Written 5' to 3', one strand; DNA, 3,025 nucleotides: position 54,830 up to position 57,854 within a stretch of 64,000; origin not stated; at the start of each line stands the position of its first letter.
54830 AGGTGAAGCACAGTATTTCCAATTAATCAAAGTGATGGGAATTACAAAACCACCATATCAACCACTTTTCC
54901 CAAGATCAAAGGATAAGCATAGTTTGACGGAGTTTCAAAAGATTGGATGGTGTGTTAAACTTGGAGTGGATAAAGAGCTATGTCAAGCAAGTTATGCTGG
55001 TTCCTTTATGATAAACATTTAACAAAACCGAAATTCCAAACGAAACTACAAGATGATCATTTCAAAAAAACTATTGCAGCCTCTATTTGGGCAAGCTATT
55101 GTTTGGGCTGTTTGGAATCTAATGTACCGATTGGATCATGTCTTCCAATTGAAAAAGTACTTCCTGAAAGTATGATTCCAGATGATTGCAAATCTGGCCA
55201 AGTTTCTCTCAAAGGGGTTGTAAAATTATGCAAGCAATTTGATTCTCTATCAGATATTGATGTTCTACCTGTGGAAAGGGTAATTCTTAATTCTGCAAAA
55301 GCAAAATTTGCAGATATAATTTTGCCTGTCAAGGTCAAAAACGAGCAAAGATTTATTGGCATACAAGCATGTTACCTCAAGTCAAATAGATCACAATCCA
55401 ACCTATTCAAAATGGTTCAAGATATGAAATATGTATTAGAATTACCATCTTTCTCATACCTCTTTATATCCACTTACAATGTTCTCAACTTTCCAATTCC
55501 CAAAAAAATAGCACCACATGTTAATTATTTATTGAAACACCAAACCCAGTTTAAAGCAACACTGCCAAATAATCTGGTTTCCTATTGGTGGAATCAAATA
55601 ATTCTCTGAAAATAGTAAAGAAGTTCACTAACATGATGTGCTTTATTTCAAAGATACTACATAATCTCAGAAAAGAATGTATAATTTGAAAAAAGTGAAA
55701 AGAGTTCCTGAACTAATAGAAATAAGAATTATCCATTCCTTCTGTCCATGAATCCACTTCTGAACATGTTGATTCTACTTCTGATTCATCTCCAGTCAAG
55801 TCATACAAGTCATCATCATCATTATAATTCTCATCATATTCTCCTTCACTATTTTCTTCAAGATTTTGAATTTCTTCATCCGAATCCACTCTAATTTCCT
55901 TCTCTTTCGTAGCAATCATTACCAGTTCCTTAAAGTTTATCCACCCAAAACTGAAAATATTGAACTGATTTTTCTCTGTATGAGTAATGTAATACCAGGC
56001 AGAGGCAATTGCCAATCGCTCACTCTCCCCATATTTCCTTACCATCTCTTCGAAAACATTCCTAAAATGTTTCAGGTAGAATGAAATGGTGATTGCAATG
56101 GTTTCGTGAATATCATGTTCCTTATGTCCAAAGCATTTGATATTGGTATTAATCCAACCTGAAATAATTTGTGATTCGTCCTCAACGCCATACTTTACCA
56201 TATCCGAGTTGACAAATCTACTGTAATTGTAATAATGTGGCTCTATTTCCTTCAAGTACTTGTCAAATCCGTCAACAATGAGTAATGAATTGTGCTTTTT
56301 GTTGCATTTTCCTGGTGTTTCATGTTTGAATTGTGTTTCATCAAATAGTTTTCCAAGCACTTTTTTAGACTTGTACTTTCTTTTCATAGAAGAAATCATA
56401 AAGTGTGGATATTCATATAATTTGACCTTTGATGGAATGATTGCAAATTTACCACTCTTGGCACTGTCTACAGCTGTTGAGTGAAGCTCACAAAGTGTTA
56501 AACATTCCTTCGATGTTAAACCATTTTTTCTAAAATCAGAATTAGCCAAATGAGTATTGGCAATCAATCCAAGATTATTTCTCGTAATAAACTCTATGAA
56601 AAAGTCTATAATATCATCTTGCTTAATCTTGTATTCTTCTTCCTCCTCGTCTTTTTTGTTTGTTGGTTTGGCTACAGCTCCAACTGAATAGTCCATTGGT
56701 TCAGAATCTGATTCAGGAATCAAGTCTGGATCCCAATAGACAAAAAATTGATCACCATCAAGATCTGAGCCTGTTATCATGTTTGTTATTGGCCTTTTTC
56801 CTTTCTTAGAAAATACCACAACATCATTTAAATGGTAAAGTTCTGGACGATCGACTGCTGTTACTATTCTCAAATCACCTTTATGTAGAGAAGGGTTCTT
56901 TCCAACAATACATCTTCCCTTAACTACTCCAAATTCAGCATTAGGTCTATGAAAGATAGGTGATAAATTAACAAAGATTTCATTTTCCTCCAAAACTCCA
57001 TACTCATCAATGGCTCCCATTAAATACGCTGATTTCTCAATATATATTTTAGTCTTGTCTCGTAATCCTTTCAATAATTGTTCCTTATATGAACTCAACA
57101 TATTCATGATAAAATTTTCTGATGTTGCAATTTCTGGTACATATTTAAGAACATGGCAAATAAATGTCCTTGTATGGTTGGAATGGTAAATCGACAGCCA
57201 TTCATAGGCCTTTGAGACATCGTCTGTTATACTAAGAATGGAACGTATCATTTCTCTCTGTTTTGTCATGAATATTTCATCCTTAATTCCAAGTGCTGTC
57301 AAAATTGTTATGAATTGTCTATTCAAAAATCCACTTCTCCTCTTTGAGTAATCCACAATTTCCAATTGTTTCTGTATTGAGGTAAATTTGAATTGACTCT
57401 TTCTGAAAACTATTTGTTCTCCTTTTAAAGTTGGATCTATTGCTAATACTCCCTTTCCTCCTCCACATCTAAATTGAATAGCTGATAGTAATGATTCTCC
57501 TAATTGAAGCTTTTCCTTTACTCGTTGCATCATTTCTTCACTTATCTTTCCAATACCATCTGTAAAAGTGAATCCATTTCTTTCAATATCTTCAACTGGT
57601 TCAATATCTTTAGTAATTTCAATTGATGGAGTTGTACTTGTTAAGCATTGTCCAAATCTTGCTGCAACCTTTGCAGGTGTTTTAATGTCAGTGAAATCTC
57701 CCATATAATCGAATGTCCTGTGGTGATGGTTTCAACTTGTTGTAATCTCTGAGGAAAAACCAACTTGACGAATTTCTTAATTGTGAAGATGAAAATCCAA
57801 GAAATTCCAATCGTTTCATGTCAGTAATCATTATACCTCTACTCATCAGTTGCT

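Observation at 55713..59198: RNAi-type RdRP interrupted by frameshift(s)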

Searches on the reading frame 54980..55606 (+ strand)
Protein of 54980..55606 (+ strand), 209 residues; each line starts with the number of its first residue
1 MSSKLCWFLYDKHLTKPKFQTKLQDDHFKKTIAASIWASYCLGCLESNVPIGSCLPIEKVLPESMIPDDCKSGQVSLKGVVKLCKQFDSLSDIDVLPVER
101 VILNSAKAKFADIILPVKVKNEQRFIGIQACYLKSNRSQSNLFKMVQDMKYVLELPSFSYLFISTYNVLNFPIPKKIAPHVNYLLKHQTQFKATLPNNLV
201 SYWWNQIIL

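Call 21: list_cluster_members(proteins=[window:57691-58632:-, window:57691-58602:-, window:57691-58584:-, window:58494-59198:-, window:58494-59237:-, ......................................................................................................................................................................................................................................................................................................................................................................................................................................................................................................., window:54980-55606:+, window:54468-55019:+, window:36372-37226:-, window:31711-32460:-])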
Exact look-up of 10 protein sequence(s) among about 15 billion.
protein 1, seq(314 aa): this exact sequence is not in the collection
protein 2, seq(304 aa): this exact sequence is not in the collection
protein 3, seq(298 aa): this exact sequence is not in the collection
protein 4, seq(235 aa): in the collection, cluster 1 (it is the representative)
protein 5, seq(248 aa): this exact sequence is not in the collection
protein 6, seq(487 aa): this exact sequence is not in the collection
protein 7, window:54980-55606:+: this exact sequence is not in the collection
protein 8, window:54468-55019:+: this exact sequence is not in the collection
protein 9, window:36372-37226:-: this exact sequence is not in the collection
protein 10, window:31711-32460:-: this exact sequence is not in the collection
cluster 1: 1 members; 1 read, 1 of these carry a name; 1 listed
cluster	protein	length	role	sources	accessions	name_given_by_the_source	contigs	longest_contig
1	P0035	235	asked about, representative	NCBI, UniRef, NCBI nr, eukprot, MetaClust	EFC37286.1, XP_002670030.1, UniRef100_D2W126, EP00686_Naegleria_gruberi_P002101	predicted protein [Naegleria gruberi] | Predicted protein n=1 Tax=Naegleria gruberi TaxID=5762 RepID=D2W126_NAEGR | uncharacterized protein NAEGRDRAFT_75065 [Naegleria gruberi]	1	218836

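Call 41: search_protein_families(library=pfam, proteins=[window:54980-55606:+], max_evalue=0.01)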
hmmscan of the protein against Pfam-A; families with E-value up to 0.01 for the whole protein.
window:54980-55606:+ (209 aa): 0 families

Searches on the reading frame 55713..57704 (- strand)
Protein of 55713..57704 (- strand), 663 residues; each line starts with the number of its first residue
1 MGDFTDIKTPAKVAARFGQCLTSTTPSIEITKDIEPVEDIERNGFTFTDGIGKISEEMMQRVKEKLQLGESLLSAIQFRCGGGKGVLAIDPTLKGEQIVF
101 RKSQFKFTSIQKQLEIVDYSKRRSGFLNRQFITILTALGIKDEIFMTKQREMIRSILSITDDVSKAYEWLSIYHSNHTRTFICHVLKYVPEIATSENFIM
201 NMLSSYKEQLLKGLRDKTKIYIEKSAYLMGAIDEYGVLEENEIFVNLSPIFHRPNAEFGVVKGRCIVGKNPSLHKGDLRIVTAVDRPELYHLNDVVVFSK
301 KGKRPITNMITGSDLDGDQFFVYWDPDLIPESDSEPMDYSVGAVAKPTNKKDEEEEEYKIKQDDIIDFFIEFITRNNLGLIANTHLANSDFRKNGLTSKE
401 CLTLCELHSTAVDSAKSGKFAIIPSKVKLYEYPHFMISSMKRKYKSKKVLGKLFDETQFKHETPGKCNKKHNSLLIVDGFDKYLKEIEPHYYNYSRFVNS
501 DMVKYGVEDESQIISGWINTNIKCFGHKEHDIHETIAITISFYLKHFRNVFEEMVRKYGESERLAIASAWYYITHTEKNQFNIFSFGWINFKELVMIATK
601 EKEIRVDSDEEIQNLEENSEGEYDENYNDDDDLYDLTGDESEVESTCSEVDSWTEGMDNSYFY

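Call 5: search_protein_families(library=pfam, proteins=[window:55713-57704:-], max_evalue=0.01)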
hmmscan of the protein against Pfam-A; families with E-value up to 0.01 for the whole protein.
window:55713-57704:- (663 aa): 1 family
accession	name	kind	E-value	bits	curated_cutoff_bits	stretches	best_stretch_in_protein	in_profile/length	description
PF05183.17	RdRP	-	8.9e-139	464.3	23.8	1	1-456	110-581/582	RNA dependent RNA polymerase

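Call 11: list_cluster_members(proteins=[window:55716-57704:-, window:59379-59990:-, window:60167-61126:-, window:61606-63198:-, window:51124-53739:-, window:14365-18786:-, window:11023-14073:-, window:26603-30793:-, window:46605-48137:+, window:43943-45433:-])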
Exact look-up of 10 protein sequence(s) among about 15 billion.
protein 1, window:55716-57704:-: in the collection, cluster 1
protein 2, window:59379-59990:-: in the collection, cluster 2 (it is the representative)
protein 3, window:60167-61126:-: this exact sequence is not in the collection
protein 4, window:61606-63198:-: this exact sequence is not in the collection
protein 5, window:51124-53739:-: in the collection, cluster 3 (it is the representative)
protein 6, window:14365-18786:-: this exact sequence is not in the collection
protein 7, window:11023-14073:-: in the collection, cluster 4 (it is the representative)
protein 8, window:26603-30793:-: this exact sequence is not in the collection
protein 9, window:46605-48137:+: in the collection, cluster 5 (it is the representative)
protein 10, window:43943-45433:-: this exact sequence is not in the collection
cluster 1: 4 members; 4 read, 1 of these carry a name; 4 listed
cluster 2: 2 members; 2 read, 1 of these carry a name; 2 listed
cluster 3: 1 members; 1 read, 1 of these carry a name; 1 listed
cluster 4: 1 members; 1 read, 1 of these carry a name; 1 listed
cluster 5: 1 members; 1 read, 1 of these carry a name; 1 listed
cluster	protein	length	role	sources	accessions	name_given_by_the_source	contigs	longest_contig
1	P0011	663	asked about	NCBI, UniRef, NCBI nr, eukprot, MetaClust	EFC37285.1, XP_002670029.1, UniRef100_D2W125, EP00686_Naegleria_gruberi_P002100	RNA-directed RNA polymerase [Naegleria gruberi] | RNA-dependent RNA polymerase n=1 Tax=Naegleria gruberi TaxID=5762 RepID=D2W125_NAEGR | XP_002670029.1 RNA-directed RNA polymerase [Naegleria gruberi strain NEG-M]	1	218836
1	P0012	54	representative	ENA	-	-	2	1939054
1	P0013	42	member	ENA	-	-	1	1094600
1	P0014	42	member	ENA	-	-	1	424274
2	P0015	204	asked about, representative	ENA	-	-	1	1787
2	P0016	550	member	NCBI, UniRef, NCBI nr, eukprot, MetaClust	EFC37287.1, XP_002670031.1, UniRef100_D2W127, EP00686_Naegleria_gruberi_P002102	hypothetical protein NAEGRDRAFT_81994 [Naegleria gruberi] | NAD(P)(+)--arginine ADP-ribosyltransferase n=1 Tax=Naegleria gruberi TaxID=5762 ... | uncharacterized protein NAEGRDRAFT_81994 [Naegleria gruberi]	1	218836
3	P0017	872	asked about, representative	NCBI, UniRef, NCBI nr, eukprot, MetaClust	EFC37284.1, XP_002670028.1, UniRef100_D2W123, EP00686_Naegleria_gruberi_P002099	predicted protein [Naegleria gruberi] | Predicted protein n=1 Tax=Naegleria gruberi TaxID=5762 RepID=D2W123_NAEGR | uncharacterized protein NAEGRDRAFT_75062 [Naegleria gruberi]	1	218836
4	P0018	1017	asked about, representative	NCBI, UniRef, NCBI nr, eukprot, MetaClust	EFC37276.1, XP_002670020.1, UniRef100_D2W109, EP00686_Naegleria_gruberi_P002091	transmembrane protein [Naegleria gruberi] | Transmembrane protein n=1 Tax=Naegleria gruberi TaxID=5762 RepID=D2W109_NAEGR | uncharacterized protein NAEGRDRAFT_81987 [Naegleria gruberi]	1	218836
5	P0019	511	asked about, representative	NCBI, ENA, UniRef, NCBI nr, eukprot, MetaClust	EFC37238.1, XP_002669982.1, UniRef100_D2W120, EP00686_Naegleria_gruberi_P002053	predicted protein [Naegleria gruberi] | Predicted protein n=1 Tax=Naegleria gruberi TaxID=5762 RepID=D2W120_NAEGR | uncharacterized protein NAEGRDRAFT_59812 [Naegleria gruberi]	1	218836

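Call 12: find_encoding_contigs(protein=window:55716-57704:-, flank=6000, max_places=10)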
Protein window:55716-57704:- (663 aa): no gene with exactly this product is on record in the collection.

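Call 47: search_solved_structures(query=window:55716-57704:-, max_evalue=0.00001)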
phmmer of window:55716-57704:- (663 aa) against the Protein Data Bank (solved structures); distinct sequences matched with E-value up to 0.00001: 7.
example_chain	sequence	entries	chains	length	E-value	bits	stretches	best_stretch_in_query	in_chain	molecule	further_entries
7roz_A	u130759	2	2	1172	7e-80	272.1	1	1-598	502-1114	RNA-dependent RNA polymerase 2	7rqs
7eu0_M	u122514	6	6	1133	7.1e-80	272.1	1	1-597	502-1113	RNA-dependent RNA polymerase 2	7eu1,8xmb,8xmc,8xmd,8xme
7w84_A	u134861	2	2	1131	9.4e-78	265.1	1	1-598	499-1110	RNA-dependent RNA polymerase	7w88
7w82_A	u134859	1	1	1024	3.5e-77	263.2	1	1-598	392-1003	RNA-dependent RNA polymerase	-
2j7n_A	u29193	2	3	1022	8.3e-26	93.5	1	44-331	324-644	RNA-DEPENDENT RNA POLYMERASE | RNA DEPENDENT RNA POLYMERASE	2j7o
7y7p_A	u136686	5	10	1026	8.4e-26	93.5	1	44-331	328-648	RNA-dependent RNA polymerase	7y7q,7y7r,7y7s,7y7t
5fsw_A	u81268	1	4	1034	1.8e-25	92.4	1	196-333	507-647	RNA DEPENDENT RNA POLYMERASE QDE-1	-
